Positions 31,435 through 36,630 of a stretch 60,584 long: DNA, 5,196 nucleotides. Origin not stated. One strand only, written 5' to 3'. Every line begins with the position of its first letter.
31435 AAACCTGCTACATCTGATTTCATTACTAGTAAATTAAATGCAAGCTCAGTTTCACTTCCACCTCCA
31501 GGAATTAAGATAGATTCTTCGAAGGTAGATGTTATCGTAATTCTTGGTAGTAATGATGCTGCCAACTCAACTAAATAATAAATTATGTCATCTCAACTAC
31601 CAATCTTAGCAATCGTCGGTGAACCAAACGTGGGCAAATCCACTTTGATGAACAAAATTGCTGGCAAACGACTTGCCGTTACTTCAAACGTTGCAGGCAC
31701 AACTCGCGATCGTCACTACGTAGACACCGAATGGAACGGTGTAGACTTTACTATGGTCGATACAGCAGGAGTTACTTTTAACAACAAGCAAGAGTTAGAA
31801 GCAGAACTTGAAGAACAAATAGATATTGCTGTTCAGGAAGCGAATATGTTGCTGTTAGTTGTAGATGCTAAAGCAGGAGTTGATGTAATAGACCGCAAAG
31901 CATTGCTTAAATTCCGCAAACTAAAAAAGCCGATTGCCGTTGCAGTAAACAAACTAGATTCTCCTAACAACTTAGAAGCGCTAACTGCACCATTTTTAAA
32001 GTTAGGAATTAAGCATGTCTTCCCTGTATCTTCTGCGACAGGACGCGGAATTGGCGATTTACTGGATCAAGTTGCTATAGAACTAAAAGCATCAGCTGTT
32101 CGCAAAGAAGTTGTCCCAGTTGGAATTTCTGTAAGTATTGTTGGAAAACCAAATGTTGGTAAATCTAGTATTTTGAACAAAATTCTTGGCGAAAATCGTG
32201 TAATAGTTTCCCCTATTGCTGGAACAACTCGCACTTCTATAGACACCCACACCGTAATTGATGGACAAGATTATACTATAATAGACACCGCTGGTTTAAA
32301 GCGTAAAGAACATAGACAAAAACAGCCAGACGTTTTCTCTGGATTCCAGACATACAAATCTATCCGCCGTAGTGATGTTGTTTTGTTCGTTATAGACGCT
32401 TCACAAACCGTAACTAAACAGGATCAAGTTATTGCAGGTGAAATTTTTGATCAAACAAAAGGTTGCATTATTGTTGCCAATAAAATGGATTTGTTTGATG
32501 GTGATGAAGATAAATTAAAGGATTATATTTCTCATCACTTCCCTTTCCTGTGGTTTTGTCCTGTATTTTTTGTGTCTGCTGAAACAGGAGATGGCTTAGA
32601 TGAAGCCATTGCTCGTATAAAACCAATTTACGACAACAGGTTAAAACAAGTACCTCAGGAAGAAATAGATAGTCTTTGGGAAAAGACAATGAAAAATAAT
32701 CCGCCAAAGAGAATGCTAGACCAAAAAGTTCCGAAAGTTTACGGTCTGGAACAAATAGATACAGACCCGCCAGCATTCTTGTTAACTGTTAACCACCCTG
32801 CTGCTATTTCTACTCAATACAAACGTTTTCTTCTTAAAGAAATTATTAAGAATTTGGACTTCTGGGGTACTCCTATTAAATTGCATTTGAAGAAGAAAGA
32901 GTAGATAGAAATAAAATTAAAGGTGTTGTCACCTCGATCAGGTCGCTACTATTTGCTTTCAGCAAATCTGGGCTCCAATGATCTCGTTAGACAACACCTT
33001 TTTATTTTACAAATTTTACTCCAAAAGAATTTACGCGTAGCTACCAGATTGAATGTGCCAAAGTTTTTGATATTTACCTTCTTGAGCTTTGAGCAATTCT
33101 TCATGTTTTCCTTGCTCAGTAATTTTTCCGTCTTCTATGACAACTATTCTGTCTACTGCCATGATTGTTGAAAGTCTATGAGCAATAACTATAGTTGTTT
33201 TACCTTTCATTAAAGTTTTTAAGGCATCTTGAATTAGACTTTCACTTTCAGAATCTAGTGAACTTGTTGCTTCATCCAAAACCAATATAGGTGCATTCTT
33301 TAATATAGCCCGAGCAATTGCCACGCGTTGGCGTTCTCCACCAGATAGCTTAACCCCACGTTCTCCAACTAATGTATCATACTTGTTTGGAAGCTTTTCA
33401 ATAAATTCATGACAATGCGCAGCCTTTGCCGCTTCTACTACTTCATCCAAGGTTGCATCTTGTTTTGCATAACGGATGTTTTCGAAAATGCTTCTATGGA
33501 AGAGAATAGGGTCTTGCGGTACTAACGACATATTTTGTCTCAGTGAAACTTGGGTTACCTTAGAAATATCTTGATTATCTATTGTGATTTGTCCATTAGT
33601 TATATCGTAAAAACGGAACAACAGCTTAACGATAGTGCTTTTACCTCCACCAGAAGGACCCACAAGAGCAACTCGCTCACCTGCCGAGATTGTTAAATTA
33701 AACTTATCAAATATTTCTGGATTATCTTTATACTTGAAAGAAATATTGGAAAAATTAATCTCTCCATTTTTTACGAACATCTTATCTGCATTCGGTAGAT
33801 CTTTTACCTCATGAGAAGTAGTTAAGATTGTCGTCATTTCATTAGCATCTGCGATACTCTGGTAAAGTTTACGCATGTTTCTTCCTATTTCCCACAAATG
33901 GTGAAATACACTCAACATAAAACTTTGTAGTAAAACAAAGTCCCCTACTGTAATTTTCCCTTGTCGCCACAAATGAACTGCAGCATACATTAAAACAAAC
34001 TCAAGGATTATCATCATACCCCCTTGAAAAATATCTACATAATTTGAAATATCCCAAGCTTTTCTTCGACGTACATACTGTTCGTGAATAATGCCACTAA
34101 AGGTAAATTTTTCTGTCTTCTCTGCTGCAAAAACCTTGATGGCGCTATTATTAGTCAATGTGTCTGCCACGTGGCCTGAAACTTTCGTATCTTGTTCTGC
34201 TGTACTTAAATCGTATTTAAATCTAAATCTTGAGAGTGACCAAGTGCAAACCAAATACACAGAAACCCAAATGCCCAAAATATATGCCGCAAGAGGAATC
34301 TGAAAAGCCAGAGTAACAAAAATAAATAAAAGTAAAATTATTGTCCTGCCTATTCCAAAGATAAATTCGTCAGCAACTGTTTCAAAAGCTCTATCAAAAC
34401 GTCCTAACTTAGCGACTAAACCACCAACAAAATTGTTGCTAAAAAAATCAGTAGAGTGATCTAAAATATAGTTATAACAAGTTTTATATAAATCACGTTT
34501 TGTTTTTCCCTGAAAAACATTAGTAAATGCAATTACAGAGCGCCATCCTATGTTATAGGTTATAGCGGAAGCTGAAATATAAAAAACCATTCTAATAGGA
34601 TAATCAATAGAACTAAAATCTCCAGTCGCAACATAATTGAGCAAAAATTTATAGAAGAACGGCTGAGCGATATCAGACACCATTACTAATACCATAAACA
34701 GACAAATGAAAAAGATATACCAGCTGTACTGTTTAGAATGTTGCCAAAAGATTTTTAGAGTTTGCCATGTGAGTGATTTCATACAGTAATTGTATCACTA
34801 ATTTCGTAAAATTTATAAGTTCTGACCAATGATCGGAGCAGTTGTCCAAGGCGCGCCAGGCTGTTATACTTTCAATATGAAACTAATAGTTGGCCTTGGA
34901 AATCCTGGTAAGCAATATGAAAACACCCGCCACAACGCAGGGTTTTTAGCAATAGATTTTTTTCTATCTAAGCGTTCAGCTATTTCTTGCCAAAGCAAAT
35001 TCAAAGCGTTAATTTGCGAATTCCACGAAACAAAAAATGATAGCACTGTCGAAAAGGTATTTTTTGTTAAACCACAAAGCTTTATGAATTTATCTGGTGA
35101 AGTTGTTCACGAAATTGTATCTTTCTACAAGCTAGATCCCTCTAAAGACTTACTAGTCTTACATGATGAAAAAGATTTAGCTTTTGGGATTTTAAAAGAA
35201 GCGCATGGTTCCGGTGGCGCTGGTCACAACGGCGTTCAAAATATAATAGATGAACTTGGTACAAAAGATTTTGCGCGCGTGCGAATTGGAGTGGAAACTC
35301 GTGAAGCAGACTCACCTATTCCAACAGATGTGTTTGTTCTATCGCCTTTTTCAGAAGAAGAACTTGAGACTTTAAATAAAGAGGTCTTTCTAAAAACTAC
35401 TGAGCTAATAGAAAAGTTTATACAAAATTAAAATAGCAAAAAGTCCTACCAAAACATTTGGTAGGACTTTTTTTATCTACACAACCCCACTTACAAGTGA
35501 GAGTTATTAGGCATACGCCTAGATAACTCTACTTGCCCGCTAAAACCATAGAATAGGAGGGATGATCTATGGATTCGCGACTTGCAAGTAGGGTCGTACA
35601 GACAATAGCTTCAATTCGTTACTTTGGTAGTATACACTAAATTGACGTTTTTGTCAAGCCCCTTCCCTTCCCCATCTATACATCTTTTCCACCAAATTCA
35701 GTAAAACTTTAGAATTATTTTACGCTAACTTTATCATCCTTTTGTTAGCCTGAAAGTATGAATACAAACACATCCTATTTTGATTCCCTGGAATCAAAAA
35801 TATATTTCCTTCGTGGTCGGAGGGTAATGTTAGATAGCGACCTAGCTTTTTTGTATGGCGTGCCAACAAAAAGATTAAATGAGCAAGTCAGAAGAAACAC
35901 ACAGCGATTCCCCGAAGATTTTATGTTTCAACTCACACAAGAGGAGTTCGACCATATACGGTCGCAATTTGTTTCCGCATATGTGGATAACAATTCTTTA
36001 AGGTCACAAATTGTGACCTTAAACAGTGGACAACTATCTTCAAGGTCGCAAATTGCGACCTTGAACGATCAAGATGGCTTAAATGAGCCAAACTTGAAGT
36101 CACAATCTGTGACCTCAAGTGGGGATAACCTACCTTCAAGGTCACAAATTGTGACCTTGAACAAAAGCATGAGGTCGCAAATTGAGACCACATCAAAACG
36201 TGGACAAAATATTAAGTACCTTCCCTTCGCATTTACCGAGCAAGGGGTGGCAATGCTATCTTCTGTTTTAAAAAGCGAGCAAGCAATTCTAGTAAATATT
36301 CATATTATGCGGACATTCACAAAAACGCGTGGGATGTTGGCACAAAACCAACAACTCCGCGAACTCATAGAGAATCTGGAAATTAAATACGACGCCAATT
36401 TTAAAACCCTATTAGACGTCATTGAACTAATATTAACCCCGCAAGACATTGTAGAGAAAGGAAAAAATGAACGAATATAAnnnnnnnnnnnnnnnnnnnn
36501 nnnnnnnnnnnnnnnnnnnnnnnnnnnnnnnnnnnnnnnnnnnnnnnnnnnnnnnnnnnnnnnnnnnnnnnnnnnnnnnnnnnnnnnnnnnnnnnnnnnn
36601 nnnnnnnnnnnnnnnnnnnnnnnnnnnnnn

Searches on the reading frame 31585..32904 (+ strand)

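Call 13: search_protein_families(library=pfam, proteins=[window:31585-32904:+])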
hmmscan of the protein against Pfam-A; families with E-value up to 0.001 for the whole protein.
window:31585-32904:+ (439 aa): 20 families
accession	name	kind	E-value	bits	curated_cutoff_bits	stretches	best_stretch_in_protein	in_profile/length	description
PF01926.29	MMR_HSR1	-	1.8e-51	173.4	21.9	2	183-300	2-113/113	50S ribosome-binding GTPase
PF02421.24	FeoB_N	-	1.4e-26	93.3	27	2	8-162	3-155/156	Ferrous iron transport protein B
PF00009.33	GTP_EFTU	-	4.5e-21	75.7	26.5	2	6-164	4-183/188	Elongation factor Tu GTP binding domain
PF14714.11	KH_dom-like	-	4.6e-16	59.3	27.3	1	356-436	2-81/81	KH-domain-like of EngA bacterial GTPase enzymes, C-terminal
PF00350.29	Dynamin_N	-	2e-15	57.7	27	1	226-300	99-167/168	Dynamin family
PF04548.22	AIG1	-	9.8e-15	54.9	27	2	185-318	5-141/212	AIG1 family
PF03193.22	RsgA_GTPase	-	7.8e-11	42.5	30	0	83-240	20-170/174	RsgA GTPase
PF08477.19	Roc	-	5.1e-08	33.6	27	0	183-302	2-119/119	Ras of Complex, Roc, domain of DAPkinase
PF00071.28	Ras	-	8e-07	29.2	21.6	0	185-343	4-154/162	Ras family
PF00448.28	SRP54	-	9e-07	29.2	22.7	0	51-126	82-152/196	SRP54-type protein, GTPase domain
PF00005.33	ABC_tran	-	1.1e-05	26.5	25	0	7-85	13-91/137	ABC transporter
PF10662.15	PduV-EutP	-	1.3e-05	25.5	21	1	10-162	6-140/143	Ethanolamine utilisation - propanediol utilisation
PF02492.25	cobW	-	1.3e-05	25.3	20.7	0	250-313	103-167/180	CobW/HypB/UreG, nucleotide-binding domain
PF09439.16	SRPRB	-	1.9e-05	24.6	25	0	5-97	3-84/178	Signal recognition particle receptor beta subunit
PF19993.5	DO-GTPase2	-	0.00011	22.4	27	0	53-105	89-139/226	Double-GTPase 2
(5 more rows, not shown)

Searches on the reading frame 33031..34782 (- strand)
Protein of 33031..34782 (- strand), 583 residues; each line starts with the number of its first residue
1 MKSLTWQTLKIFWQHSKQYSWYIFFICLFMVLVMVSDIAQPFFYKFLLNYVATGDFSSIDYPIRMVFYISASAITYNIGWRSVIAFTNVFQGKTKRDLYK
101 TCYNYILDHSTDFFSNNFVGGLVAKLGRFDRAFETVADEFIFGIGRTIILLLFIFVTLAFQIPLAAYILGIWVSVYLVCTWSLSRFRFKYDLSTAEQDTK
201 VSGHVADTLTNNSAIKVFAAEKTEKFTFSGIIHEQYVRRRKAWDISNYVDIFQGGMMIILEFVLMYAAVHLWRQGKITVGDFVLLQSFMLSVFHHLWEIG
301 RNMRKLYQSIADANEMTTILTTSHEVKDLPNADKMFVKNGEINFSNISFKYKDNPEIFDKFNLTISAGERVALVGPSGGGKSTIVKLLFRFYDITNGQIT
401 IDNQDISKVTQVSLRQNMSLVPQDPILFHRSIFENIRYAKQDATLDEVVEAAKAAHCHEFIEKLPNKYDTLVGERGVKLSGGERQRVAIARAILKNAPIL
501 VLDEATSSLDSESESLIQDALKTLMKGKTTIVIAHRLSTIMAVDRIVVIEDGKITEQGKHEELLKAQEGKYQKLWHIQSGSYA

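Call 13: search_protein_families(library=pfam, proteins=[window:33031-34782:-])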
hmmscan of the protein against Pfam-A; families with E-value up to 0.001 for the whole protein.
window:33031-34782:- (583 aa): 3 families
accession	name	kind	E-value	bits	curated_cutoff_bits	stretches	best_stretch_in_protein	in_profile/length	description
PF00005.33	ABC_tran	-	1.5e-34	120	25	1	359-507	2-137/137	ABC transporter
PF00664.28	ABC_membrane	-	1.1e-14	55.3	28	1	23-293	1-271/274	ABC transporter transmembrane region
PF02463.25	SMC_N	-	2.5e-08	34.1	40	1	397-550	109-212/220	RecF/RecN/SMC N terminal domain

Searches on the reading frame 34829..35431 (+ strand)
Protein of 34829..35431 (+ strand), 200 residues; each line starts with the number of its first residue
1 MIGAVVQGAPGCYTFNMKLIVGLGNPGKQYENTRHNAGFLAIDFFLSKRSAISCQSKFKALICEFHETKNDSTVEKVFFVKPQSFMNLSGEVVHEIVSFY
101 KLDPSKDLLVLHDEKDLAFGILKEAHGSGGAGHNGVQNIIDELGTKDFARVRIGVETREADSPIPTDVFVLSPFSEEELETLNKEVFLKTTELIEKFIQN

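Call 55: search_protein_families(library=pfam, max_evalue=0.00001, proteins=[window:34829-35431:+])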
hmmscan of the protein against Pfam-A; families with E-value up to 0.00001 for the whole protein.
window:34829-35431:+ (200 aa): 1 family
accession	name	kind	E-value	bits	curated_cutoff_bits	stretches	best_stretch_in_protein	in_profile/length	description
PF01195.25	Pept_tRNA_hydro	-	1.5e-51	175.3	27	1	19-199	1-172/183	Peptidyl-tRNA hydrolase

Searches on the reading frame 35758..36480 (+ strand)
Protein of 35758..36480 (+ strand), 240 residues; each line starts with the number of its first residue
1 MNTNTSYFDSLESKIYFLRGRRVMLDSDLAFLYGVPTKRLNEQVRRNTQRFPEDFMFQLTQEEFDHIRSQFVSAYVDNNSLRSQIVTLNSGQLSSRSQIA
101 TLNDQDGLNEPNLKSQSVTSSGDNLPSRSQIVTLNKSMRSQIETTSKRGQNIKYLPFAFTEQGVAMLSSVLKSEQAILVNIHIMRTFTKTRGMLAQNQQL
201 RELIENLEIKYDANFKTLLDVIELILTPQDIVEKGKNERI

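Call 55: search_protein_families(library=pfam, max_evalue=0.00001, proteins=[window:35758-36480:+])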
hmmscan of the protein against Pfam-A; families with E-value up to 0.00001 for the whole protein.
window:35758-36480:+ (240 aa): 1 family
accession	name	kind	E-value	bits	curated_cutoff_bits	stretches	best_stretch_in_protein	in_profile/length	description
PF10543.14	ORF6N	-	1.6e-34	118.4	27.8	1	13-170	1-86/86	ORF6N domain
